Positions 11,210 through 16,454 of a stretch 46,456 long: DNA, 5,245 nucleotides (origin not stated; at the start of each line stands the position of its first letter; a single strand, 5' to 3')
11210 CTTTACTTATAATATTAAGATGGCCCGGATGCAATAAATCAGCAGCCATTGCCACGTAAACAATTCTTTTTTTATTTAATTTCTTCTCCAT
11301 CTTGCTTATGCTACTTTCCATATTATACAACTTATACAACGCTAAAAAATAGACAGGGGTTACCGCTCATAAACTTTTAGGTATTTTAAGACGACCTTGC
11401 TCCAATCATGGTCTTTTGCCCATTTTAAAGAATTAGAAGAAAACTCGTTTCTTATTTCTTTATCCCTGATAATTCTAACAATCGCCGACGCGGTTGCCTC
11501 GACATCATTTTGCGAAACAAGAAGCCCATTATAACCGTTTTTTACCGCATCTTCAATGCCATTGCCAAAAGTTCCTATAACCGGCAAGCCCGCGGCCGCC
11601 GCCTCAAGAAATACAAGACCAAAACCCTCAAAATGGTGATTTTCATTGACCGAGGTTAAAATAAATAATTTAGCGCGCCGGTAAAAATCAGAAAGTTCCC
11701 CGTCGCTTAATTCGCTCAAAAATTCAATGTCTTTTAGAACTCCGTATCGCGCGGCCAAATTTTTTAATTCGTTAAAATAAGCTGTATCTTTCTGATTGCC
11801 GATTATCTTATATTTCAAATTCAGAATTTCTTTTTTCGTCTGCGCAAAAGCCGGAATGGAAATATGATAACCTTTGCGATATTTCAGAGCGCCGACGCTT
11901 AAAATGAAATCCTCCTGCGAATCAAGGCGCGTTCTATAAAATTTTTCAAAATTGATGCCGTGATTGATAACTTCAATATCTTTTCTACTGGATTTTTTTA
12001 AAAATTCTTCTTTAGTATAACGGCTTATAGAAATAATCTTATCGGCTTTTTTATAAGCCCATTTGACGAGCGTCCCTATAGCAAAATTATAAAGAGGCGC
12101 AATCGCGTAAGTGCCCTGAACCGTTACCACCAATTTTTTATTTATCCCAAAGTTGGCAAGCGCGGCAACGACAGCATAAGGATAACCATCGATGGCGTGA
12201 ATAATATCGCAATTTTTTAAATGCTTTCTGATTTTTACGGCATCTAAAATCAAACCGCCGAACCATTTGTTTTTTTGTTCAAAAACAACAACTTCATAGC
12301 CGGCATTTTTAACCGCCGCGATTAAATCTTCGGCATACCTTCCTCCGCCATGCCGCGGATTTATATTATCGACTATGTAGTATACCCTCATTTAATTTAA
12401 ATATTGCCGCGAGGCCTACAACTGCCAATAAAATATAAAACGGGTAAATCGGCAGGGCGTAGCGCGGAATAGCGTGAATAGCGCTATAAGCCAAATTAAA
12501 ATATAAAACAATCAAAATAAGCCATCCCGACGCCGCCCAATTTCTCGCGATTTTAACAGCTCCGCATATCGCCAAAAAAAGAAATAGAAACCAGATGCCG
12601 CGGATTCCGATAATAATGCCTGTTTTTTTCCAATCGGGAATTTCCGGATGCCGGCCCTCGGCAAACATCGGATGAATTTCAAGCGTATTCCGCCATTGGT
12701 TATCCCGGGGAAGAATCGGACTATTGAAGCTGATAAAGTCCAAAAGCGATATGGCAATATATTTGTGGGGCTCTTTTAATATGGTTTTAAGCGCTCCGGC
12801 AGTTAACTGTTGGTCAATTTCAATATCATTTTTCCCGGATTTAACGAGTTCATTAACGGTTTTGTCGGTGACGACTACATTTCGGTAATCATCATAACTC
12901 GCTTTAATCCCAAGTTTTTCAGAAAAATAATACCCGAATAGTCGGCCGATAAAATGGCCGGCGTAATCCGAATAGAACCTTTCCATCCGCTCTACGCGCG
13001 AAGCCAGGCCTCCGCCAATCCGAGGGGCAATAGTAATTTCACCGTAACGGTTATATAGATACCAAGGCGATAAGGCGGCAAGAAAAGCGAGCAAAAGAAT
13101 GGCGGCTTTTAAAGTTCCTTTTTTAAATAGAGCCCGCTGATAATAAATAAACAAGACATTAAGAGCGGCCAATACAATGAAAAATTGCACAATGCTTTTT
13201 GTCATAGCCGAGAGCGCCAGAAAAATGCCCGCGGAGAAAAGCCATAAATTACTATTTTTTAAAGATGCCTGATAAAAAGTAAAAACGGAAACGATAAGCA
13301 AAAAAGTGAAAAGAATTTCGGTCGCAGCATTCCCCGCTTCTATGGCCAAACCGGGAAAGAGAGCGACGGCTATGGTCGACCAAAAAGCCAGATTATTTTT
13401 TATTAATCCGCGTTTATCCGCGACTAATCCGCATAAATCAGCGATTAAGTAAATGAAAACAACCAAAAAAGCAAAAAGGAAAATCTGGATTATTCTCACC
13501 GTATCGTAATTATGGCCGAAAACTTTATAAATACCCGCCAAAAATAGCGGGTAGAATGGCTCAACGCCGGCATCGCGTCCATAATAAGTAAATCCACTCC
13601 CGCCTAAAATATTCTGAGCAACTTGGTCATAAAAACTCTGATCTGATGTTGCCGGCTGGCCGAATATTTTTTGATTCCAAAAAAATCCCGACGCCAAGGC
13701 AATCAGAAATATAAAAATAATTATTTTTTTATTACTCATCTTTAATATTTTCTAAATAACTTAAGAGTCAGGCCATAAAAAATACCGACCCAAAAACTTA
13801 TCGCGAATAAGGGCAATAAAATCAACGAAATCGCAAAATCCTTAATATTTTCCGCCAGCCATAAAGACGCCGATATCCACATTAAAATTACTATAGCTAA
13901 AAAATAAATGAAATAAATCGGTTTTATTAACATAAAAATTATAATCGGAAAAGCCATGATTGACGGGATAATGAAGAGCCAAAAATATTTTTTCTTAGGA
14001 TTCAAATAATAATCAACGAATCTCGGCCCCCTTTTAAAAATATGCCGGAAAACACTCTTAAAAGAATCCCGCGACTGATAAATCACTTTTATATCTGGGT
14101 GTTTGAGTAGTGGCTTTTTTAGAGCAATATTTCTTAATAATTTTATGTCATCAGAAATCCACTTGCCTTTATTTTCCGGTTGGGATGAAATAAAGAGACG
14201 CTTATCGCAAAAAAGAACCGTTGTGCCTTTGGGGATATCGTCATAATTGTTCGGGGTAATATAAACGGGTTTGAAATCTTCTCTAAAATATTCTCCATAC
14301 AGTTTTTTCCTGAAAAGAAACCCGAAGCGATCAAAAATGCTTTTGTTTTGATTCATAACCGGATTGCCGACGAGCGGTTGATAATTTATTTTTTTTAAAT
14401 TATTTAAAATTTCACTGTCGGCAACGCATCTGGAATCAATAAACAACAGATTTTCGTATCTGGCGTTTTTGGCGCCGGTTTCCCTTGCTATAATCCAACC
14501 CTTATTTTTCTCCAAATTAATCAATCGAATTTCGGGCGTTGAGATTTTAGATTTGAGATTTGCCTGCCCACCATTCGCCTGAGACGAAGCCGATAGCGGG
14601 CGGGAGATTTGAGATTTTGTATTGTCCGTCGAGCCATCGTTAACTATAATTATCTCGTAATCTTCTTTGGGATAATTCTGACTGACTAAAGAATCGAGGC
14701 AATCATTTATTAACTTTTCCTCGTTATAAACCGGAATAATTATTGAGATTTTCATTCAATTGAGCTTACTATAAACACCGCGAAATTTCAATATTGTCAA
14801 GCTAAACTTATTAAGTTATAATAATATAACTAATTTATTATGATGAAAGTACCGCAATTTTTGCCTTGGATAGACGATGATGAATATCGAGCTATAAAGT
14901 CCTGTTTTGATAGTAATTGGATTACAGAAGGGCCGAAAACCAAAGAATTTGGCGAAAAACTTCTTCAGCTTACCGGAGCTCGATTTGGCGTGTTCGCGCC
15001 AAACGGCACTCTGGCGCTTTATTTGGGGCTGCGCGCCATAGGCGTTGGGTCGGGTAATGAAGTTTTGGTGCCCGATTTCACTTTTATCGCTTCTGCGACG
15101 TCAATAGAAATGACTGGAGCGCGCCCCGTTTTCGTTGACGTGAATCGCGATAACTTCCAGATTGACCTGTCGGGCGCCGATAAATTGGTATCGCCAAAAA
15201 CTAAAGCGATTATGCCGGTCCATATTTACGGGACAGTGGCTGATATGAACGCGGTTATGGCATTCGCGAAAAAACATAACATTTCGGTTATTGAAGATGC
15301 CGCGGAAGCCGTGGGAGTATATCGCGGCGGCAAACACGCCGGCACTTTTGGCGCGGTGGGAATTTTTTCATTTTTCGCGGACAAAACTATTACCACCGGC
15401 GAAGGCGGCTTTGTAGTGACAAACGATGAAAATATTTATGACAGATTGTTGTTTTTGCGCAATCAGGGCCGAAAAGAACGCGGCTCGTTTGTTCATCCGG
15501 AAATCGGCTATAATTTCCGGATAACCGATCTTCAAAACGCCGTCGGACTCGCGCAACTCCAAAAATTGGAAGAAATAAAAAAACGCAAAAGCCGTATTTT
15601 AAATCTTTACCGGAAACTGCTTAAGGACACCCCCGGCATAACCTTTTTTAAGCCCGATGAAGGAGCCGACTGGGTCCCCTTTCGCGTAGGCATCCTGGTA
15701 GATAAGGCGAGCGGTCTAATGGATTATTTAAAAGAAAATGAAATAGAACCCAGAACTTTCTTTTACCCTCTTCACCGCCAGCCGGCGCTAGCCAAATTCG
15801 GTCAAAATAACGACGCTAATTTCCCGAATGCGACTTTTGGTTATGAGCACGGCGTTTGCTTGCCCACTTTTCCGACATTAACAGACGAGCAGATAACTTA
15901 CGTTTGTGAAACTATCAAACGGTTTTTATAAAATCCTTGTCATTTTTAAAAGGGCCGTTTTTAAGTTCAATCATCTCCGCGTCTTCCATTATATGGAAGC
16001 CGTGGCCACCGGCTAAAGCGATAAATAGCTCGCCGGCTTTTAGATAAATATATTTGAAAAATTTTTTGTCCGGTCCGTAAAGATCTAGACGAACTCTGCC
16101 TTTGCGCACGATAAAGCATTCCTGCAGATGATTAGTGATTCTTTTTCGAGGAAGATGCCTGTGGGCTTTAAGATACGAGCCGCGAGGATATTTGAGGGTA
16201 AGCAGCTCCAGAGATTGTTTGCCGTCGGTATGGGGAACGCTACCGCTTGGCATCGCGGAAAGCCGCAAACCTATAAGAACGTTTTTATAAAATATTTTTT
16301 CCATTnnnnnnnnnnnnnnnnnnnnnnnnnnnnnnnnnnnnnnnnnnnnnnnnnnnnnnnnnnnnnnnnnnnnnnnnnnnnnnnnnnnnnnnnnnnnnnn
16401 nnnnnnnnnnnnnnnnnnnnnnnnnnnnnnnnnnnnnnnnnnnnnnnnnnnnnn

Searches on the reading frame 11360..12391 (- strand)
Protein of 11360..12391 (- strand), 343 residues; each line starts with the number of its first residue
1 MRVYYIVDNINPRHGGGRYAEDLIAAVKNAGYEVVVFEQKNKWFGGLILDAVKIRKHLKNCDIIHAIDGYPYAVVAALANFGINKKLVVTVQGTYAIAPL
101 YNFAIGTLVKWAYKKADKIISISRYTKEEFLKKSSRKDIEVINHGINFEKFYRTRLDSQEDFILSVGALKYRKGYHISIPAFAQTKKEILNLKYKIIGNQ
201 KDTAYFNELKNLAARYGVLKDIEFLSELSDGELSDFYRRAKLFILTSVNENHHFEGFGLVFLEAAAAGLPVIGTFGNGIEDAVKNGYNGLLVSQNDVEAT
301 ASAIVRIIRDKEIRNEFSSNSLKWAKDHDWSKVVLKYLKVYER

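Call 4: search_protein_families(library=pfam, proteins=[window:11360-12391:-], max_evalue=0.01)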
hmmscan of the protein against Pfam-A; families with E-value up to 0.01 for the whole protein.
window:11360-12391:- (343 aa): 7 families
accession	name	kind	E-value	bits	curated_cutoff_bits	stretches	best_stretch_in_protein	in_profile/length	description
PF00534.26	Glycos_transf_1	-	4.2e-38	131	26.4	1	153-323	8-171/172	Glycosyl transferases group 1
PF13692.12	Glyco_trans_1_4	-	2.8e-27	96.1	27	1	163-310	4-142/142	Glycosyl transferases group 1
PF13439.12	Glyco_transf_4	-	3.5e-16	60.1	28.5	1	47-149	57-169/170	Glycosyltransferase Family 4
PF13579.12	Glyco_trans_4_4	-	2.8e-09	38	29.7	1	58-142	69-155/158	Glycosyl transferase 4-like domain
PF20706.3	GT4-conflict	-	4.1e-08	33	26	1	115-286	146-323/385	Family 4 Glycosyltransferase in conflict systems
PF13477.12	Glyco_trans_4_2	-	2.9e-05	24.7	23.4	1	31-123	44-139/139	Glycosyl transferase 4-like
PF13524.12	Glyco_trans_1_2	-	0.00033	21.1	25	1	189-334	12-139/144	Glycosyl transferase-like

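Call 11: search_protein_families(library=ncbifam, proteins=[window:11360-12391:-], max_evalue=0.001)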
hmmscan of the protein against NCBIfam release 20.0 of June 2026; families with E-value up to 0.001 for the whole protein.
window:11360-12391:- (343 aa): 36 families (the best 25 are shown)
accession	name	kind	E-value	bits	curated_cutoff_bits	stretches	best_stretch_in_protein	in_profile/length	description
TIGR03999.1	thiol_BshA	equivalog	1.7e-28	99.6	273.7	1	59-343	83-372/375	N-acetyl-alpha-D-glucosaminyl L-malate synthase BshA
NF041876.1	EPS_EpsE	equivalog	7.1e-27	94.6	400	1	59-321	112-372/389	exopolysaccharide biosynthesis GT4 family glycosyltransferase EpsE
TIGR03449.1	mycothiol_MshA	equivalog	4.7e-25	88.3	462.5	1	138-342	189-401/406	D-inositol-3-phosphate glycosyltransferase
NF041010.1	glycosy_Agl16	equivalog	4.8e-24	84.9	575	1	102-342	120-349/352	glycosylation protein Agl16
NF050063.1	ProtGlycPglJ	equivalog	8e-21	74.6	500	1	75-339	99-361/363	N-acetylgalactosamine-N,N'-diacetylbacillosaminyl-diphospho-undecaprenol 4-alpha-N-acetylgalactosaminyltransferase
NF038255.1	exopoly_VpsD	equivalog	1.4e-20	73.5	300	1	32-342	67-377/381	VpsD family glycosyltransferase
TIGR04047.1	MSMEG_0565_glyc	hypoth_equivalog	2.9e-20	72.7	259.85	1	56-342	81-372/373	MSMEG_0565 family glycosyltransferase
NF050056.1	ProtGlycPglH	equivalog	2e-18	66.6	600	1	74-340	98-349/354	GalNAc-alpha-(1->4)-GalNAc-alpha-(1->3)-diNAcBac-PP-undecaprenol alpha-1,4-N-acetyl-D-galactosaminyltransferase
TIGR04005.1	wcaL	equivalog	1.3e-17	63.8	537.6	1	112-306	171-366/406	colanic acid biosynthesis glycosyltransferase WcaL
TIGR02149.1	glgA_Coryne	subfamily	1.4e-17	63.9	302.4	1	40-342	64-388/391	glycogen synthase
NF047880.1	glyco_SdgA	exception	5.7e-17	61.4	800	1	130-340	282-486/488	serine-aspartate repeat adhesin O-glycosyltransferase SdgA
TIGR04157.1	glyco_rSAM_CFB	subfamily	5.9e-17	61.7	400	1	112-308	166-364/406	TIGR04157 family glycosyltransferase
TIGR02472.1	sucr_P_syn_N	equivalog_domain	1.2e-15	57.3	576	1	206-340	303-437/439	sucrose-phosphate synthase, putative, glycosyltransferase domain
TIGR03088.1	stp2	hypoth_equivalog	1.3e-15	57.3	409.05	1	138-342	161-371/374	TIGR03088 family PEP-CTERM/XrtA system glycosyltransferase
NF038229.1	Glyco4_Geo_Pelo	equivalog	2.8e-15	56.2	400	1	54-327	47-318/338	GPMC system family 4 glycosyltransferase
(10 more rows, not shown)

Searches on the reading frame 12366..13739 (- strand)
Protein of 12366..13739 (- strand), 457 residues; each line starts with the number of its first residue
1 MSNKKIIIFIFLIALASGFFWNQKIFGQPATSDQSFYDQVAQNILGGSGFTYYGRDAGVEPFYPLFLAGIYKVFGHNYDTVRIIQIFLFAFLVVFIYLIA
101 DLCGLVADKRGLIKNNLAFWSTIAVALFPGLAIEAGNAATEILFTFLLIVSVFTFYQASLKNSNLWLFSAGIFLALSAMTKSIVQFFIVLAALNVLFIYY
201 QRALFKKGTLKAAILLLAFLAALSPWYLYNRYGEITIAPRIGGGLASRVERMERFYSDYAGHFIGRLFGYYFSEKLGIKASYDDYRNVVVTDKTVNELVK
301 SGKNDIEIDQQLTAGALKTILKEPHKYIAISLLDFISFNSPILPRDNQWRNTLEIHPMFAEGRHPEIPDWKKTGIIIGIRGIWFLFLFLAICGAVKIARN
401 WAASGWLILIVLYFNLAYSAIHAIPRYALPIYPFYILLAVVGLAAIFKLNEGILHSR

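Call 4: search_protein_families(library=pfam, proteins=[window:12366-13739:-], max_evalue=0.01)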
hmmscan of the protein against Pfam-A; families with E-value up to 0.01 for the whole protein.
window:12366-13739:- (457 aa): 2 families
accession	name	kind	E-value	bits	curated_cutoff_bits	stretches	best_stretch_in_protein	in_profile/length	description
PF13231.12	PMT_2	-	1.3e-08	35.7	26.1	1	61-227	4-158/160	Dolichyl-phosphate-mannose-protein mannosyltransferase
PF02366.24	PMT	-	8e-08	32.6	22.7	1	71-233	75-237/245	Dolichyl-phosphate-mannose-protein mannosyltransferase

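Call 11: search_protein_families(library=ncbifam, proteins=[window:12366-13739:-], max_evalue=0.001)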
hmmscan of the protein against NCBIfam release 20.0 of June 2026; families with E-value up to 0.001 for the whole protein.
window:12366-13739:- (457 aa): 0 families

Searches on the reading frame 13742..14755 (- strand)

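Call 6: search_protein_families(library=pfam, proteins=[window:13742-14755:-], max_evalue=0.001)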
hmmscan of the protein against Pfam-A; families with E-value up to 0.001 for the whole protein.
window:13742-14755:- (337 aa): 2 families
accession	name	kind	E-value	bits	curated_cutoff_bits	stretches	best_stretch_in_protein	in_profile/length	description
PF00535.33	Glycos_transf_2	-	2e-22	80.3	23.3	1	4-115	1-94/168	Glycosyl transferase family 2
PF10111.15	Glyco_tranf_2_2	-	5e-07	29.9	27.3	1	4-123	1-105/276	Glycosyltransferase like family 2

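Call 11: search_protein_families(library=ncbifam, proteins=[window:13742-14755:-], max_evalue=0.001)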
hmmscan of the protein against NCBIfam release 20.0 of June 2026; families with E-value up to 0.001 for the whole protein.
window:13742-14755:- (337 aa): 22 families
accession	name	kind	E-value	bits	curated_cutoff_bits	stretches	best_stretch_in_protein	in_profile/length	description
TIGR03937.1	PgaC_IcaA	equivalog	3.5e-16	59.2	422.3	1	2-140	46-171/407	poly-beta-1,6-N-acetyl-D-glucosamine synthase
NF041875.1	EPS_EpsD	equivalog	2.3e-15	56.8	370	1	3-119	1-99/325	exopolysaccharide biosynthesis glycosyltransferase EpsD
TIGR03965.1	mycofact_glyco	equivalog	7.8e-14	51.4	280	1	2-121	75-176/467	mycofactocin biosynthesis glycosyltransferase MftF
NF007482.0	PRK10073.1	equivalog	1e-13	51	423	1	2-120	7-106/334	glycosyltransferase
NF047683.1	TeichurnBiosyTuaG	equivalog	1.5e-11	44.4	400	1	2-117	7-104/252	teichuronic acid biosynthesis protein TuaG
TIGR04283.1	glyco_like_mftF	equivalog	1.1e-10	41.5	182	1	3-122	1-95/221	TIGR04283 family arsenosugar biosynthesis glycosyltransferase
TIGR03111.1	glyc2_xrt_Gpos1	hypoth_equivalog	1.9e-09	36.8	363.95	1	2-46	50-94/439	TIGR03111 family XrtG-associated glycosyltransferase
NF047588.1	GlcsyltransPgfSStrep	equivalog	2.7e-08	33.4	500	1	1-51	1-53/308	glycosyltransferase PgfS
TIGR04242.1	nodulat_NodC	equivalog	8.1e-08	31.6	550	1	3-136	50-167/395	chitooligosaccharide synthase NodC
TIGR03469.1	HpnB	hypoth_equivalog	1.2e-07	31.1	379.25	1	2-55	45-96/386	hopene-associated glycosyltransferase HpnB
NF050050.1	ProtGlycPglI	equivalog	1.4e-07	31.2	500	1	2-52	3-51/306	GalNAc(5)-diNAcBac-PP-undecaprenol beta-1,3-glucosyltransferase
NF038302.1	EPS_HpsE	equivalog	3.4e-07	29.5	300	1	2-112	2-99/307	hormogonium polysaccharide biosynthesis glycosyltransferase HpsE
NF038299.1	EPS_HpsN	equivalog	3.6e-07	29.5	425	1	2-89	2-85/317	hormogonium polysaccharide biosynthesis glycosyltransferase HpsN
NF053739.1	GlytfEpsEBac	equivalog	5.4e-07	28.9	450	1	2-50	2-48/265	glycosyltransferase EpsE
NF007986.1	PRK10714.1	equivalog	3e-06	26.5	529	1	2-51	7-57/316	undecaprenyl-phosphate 4-deoxy-4-formamido-L-arabinose transferase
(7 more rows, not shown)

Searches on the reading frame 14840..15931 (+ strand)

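Call 6: search_protein_families(library=pfam, proteins=[window:14840-15931:+], max_evalue=0.001)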
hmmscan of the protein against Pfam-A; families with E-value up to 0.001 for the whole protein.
window:14840-15931:+ (363 aa): 5 families
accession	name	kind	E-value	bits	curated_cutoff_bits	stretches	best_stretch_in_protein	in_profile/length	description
PF01041.23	DegT_DnrJ_EryC1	-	8.3e-109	364.5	19.8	1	11-359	3-359/360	DegT/DnrJ/EryC1/StrS aminotransferase family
PF00155.27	Aminotran_1_2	-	4.4e-06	26.6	19.7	1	34-164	44-196/361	Aminotransferase class I and II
PF01212.27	Beta_elim_lyase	-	0.00015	21.6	27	1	30-211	30-228/288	Beta-eliminating lyase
PF00266.25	Aminotran_5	-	0.00032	20.2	21.5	0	70-159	86-181/371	Aminotransferase class-V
PF01053.26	Cys_Met_Meta_PP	-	0.0004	19.5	27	1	31-157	51-177/381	Cys/Met metabolism PLP-dependent enzyme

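Call 11: search_protein_families(library=ncbifam, proteins=[window:14840-15931:+], max_evalue=0.001)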
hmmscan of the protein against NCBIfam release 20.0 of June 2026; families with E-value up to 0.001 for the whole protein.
window:14840-15931:+ (363 aa): 21 families
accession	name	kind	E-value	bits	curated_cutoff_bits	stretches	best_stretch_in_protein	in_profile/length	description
TIGR04181.1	NHT_00031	hypoth_equivalog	1.8e-81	273.8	420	1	9-343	6-358/359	LegC family aminotransferase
TIGR03588.1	PseC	equivalog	1.1e-77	261.5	423.5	1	9-362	7-379/380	UDP-4-amino-4,6-dideoxy-N-acetyl-beta-L-altrosamine transaminase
NF008658.2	PRK11658.1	equivalog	2.5e-65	220.6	631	1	8-361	9-375/379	UDP-4-amino-4-deoxy-L-arabinose aminotransferase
NF008687.0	PRK11706.1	equivalog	3e-58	197.4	375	1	9-362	7-373/375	dTDP-4-amino-4,6-dideoxygalactose transaminase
TIGR04427.1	PLP_DesI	equivalog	1.6e-57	195.4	650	1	19-360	38-380/390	dTDP-4-dehydro-6-deoxyglucose aminotransferase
NF011936.0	PRK15407.1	equivalog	6.1e-51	173.5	423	2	14-211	47-252/440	lipopolysaccharide biosynthesis protein RfbH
TIGR02379.1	ECA_wecE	subfamily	3.7e-48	164.2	434.85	1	8-362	6-374/376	dTDP-4-amino-4,6-dideoxy-D-glucose transaminase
NF005816.0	PRK07682.1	equivalog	1e-08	34.2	620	1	58-162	101-211/390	aminotransferase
NF041364.1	GntC_guanitoxin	equivalog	1.7e-08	33.8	415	1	68-170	80-190/356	guanitoxin biosynthesis PLP-dependent (S)-gamma-hydroxy-L-arginine cyclodehydratase GntC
NF004975.0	PRK06348.1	equivalog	1.8e-08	33.8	549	1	58-187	100-230/384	pyridoxal phosphate-dependent aminotransferase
NF006569.0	PRK09082.1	subfamily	1.3e-07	31.1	420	1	56-167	100-216/386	methionine aminotransferase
NF005817.0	PRK07683.1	equivalog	2.8e-07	29.6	575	1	58-154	100-201/387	aminotransferase A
NF005815.0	PRK07681.1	equivalog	3.2e-06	26.4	545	1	71-163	116-215/399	LL-diaminopimelate aminotransferase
NF041091.1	asp_aminotase_Arch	equivalog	2.2e-05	23.5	550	1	56-162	96-208/376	aspartate aminotransferase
NF000586.1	PRK00011.1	subfamily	2.6e-05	23.2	335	1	88-202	123-239/404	serine hydroxymethyltransferase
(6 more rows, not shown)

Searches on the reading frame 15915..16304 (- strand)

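Call 6: search_protein_families(library=pfam, proteins=[window:15915-16304:-], max_evalue=0.001)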
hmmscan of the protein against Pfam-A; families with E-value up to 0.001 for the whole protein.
window:15915-16304:- (129 aa): 0 families

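Call 11: search_protein_families(library=ncbifam, proteins=[window:15915-16304:-], max_evalue=0.001)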
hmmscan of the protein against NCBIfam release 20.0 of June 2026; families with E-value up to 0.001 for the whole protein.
window:15915-16304:- (129 aa): 1 family
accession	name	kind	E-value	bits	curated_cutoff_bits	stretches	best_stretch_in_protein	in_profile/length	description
TIGR04366.1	cupin_WbuC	subfamily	3.6e-08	33.3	42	1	25-124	27-126/132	WbuC family cupin fold metalloprotein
